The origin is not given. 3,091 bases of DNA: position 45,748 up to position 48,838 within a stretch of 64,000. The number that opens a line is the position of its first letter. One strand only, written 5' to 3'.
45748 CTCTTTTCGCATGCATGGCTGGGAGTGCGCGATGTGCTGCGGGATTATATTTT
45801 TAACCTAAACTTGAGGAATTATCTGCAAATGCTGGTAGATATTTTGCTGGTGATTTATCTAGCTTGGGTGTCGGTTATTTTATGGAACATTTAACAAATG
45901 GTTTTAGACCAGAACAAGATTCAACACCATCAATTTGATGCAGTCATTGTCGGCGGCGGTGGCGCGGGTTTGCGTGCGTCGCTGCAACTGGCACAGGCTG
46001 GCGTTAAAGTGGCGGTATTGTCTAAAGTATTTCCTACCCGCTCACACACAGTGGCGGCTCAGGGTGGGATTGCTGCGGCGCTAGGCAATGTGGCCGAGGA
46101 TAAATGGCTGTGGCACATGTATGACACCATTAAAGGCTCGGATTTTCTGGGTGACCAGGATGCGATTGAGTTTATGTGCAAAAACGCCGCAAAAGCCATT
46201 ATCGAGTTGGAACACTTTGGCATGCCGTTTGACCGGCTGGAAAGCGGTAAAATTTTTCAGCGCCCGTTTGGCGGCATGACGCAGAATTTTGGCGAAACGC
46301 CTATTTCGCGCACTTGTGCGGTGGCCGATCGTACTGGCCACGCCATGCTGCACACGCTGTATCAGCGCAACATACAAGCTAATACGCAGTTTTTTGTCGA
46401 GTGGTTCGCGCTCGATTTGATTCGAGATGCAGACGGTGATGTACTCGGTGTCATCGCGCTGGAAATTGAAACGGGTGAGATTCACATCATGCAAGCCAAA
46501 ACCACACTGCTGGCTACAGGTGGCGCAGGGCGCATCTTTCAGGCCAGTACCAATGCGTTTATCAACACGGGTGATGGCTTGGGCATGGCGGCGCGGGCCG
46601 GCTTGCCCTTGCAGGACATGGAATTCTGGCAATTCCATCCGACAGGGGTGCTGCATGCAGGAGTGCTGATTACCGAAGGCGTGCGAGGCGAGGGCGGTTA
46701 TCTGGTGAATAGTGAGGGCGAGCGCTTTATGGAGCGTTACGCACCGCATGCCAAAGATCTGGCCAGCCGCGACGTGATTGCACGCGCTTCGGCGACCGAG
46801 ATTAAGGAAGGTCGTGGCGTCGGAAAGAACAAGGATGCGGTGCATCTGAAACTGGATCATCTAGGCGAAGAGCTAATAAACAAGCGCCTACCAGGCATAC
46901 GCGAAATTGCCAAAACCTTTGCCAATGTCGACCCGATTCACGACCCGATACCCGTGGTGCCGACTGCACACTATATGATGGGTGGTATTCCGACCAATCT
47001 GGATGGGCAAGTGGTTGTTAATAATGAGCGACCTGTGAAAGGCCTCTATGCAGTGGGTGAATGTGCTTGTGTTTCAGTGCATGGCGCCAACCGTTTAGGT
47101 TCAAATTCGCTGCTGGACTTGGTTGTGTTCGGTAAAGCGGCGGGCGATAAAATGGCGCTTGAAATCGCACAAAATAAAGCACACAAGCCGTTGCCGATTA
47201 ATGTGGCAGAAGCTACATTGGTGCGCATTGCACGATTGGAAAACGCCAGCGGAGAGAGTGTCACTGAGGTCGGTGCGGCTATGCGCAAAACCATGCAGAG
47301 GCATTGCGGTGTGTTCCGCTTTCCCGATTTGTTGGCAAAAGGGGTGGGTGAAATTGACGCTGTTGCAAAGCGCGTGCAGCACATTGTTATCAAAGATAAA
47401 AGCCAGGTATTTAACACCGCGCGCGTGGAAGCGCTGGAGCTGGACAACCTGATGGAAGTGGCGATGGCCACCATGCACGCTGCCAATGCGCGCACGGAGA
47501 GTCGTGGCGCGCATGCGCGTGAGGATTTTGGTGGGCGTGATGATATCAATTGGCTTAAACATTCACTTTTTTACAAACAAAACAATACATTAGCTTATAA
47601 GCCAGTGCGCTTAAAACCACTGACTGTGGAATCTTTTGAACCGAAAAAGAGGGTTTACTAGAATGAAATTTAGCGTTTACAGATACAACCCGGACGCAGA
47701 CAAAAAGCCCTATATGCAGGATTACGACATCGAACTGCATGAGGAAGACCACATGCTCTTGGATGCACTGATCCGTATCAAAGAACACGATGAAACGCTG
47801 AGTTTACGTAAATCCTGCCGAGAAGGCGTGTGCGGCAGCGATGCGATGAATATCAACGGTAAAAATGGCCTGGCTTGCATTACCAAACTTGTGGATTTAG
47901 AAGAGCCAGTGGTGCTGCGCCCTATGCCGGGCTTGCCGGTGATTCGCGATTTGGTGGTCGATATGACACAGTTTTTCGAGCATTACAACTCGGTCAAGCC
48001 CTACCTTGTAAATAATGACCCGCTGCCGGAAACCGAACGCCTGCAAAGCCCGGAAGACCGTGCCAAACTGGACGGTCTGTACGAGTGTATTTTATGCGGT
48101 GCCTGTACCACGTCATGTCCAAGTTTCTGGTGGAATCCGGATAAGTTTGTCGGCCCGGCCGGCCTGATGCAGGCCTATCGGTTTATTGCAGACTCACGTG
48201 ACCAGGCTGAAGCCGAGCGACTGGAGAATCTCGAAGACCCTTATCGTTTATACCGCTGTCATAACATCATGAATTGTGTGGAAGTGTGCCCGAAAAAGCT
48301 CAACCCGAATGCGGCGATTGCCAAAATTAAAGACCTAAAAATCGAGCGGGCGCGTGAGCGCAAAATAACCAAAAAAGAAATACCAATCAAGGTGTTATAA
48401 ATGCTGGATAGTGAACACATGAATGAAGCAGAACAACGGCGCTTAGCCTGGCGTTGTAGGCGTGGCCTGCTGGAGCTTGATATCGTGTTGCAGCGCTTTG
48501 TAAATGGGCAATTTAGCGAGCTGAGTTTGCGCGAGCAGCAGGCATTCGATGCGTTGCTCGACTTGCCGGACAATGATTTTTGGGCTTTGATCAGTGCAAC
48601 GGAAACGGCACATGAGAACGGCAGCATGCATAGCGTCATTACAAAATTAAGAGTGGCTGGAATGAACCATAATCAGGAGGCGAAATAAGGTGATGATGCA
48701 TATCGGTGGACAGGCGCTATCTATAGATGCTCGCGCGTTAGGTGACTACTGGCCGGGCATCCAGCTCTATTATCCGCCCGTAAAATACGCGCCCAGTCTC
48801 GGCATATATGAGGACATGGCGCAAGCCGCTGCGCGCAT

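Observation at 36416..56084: Candidate new acetyl-CoA assimilation route: a citramalate/mesaconate arm linked to the methylcitrate cycle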

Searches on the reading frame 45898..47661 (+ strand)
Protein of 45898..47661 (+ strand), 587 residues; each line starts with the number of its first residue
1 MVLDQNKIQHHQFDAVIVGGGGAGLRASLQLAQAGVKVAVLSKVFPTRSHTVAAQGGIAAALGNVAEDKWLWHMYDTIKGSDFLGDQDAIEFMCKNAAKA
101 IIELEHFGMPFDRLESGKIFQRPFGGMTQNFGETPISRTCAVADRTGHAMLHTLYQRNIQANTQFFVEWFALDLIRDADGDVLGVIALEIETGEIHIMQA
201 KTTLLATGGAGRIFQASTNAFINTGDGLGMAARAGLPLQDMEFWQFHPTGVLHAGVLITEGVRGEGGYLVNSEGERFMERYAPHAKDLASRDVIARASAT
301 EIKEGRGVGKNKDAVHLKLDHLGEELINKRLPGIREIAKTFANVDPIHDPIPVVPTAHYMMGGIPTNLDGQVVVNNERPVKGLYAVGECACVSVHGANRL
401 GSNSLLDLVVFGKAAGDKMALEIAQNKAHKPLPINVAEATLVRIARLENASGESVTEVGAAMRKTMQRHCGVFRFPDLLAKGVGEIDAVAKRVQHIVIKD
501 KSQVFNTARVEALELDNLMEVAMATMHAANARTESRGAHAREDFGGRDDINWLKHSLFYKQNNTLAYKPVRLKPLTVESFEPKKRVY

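Call 4: search_protein_families(library=ncbifam, proteins=[window:45898-47661:+], max_evalue=0.00001)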
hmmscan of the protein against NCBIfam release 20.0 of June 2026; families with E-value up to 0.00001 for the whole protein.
window:45898-47661:+ (587 aa): 43 families (the best 25 are shown)
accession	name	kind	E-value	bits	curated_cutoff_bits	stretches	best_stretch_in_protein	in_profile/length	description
TIGR01816.1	sdhA_forward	equivalog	6.2e-285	945.9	727.35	1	11-587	1-584/584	succinate dehydrogenase flavoprotein subunit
TIGR01812.1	sdhA_frdA_Gneg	subfamily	4.3e-244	811.2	567.3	1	14-587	1-568/568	succinate dehydrogenase or fumarate reductase, flavoprotein subunit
NF004613.0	PRK05945.1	equivalog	8.6e-194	645.3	824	1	12-587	3-575/575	succinate dehydrogenase/fumarate reductase flavoprotein subunit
NF004724.0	PRK06069.1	subfamily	1.9e-187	624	826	1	12-587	5-577/577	succinate dehydrogenase/fumarate reductase flavoprotein subunit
NF006686.0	PRK09231.1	equivalog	2.1e-168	561.6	854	1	9-587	2-581/598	fumarate reductase (quinol) flavoprotein subunit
TIGR01176.1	fum_red_Fp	equivalog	5.6e-166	553.6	932.7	1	12-587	3-579/580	fumarate reductase (quinol) flavoprotein subunit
NF005037.0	PRK06452.1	equivalog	5.1e-161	537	862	1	11-587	4-566/566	succinate dehydrogenase flavoprotein subunit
NF042982.1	MFR_Fp_SdhA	equivalog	8.8e-144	480.2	1100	1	5-578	40-609/612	8-methylmenaquinol:fumarate reductase flavoprotein subunit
NF006383.0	PRK08626.1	equivalog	2.1e-139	465.7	663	1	11-584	4-595/657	fumarate reductase flavoprotein subunit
NF004900.0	PRK06263.1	equivalog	3.8e-131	438.3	718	1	9-563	4-539/546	fumarate reductase (CoM/CoB) subunit TfrA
NF005866.0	PRK07803.1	equivalog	3.4e-125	418.6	819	2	6-284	2-290/631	fumarate reductase/succinate dehydrogenase flavoprotein subunit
TIGR00551.1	nadB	equivalog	5e-108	361.9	452.75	1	11-544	1-488/489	L-aspartate oxidase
NF005636.0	PRK07395.1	subfamily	2e-106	356.5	723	1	7-562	7-551/560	L-aspartate oxidase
NF005867.0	PRK07804.1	equivalog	3.7e-105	352.2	639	1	11-562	17-533/548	L-aspartate oxidase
NF006392.0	PRK08641.1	equivalog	2.1e-104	350.3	855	1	15-587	6-579/593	succinate dehydrogenase flavoprotein subunit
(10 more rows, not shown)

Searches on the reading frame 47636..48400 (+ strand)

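Call 4: search_protein_families(library=ncbifam, proteins=[window:47636-48400:+], max_evalue=0.00001)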
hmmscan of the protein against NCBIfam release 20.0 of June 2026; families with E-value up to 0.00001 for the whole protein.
window:47636-48400:+ (254 aa): 12 families
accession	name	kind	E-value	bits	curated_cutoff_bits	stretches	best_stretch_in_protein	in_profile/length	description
NF009225.0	PRK12575.1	subfamily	4e-119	396.3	443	1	12-239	7-234/235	succinate dehydrogenase/fumarate reductase iron-sulfur subunit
NF004616.0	PRK05950.1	subfamily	4e-111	369.8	228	1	9-238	5-236/238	succinate dehydrogenase iron-sulfur subunit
TIGR00384.1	dhsB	subfamily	1.5e-85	286.2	88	1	14-232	1-222/222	succinate dehydrogenase and fumarate reductase iron-sulfur protein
NF009226.0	PRK12576.1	equivalog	9.6e-65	219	344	1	8-248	8-251/317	succinate dehydrogenase/fumarate reductase iron-sulfur subunit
NF009227.0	PRK12577.1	equivalog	1.9e-57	194.4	349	1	10-241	3-244/330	succinate dehydrogenase/fumarate reductase iron-sulfur subunit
NF009051.0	PRK12385.1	equivalog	2.4e-57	194.2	333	1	9-232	6-229/244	succinate dehydrogenase/fumarate reductase iron-sulfur subunit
NF010071.0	PRK13552.1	equivalog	5.9e-41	140.3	264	1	9-232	4-232/241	fumarate reductase iron-sulfur subunit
NF004898.0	PRK06259.1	equivalog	1.2e-39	136.3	385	1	10-240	4-221/488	fumarate reductase (CoM/CoB) subunit TfrB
NF006391.0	PRK08640.1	equivalog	1.7e-37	128.7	244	1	10-232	7-236/254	succinate dehydrogenase iron-sulfur subunit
NF042952.1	MFR_FeS_SdhB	equivalog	9.1e-29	100.5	600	1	10-237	1-233/320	8-methylmenaquinol:fumarate reductase iron-sulfur subunit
NF009052.0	PRK12386.1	equivalog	1.1e-26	93.5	256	1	10-233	5-229/255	succinate dehydrogenase/fumarate reductase iron-sulfur subunit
NF005746.0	PRK07570.1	subfamily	7.2e-18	64.8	243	1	10-233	3-238/250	succinate dehydrogenase/fumarate reductase iron-sulfur subunit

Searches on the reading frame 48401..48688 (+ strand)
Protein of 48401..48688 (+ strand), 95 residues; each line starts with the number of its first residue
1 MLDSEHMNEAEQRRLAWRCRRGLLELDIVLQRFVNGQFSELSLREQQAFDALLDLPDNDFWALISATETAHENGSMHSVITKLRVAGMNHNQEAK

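Call 4: search_protein_families(library=ncbifam, proteins=[window:48401-48688:+], max_evalue=0.00001)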
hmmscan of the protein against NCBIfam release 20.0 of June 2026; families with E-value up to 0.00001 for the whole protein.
window:48401-48688:+ (95 aa): 1 family
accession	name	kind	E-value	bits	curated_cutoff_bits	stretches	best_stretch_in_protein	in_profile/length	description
NF008130.0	PRK10878.1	equivalog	9.3e-09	35.2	120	1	10-65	4-59/88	FAD assembly factor SdhE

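Call 5: search_protein_families(library=pfam, proteins=[window:48401-48688:+], max_evalue=0.01)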
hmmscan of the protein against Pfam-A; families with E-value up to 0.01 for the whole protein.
window:48401-48688:+ (95 aa): 1 family
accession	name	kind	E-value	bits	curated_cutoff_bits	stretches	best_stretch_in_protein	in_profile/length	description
PF03937.21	Sdh5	-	5.3e-21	74.8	27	1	13-84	1-73/76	Flavinator of succinate dehydrogenase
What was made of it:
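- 48401..48688 (+): sdhE, FAD assembly factor. Pfam Sdh5 74.8 bits (call 5).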
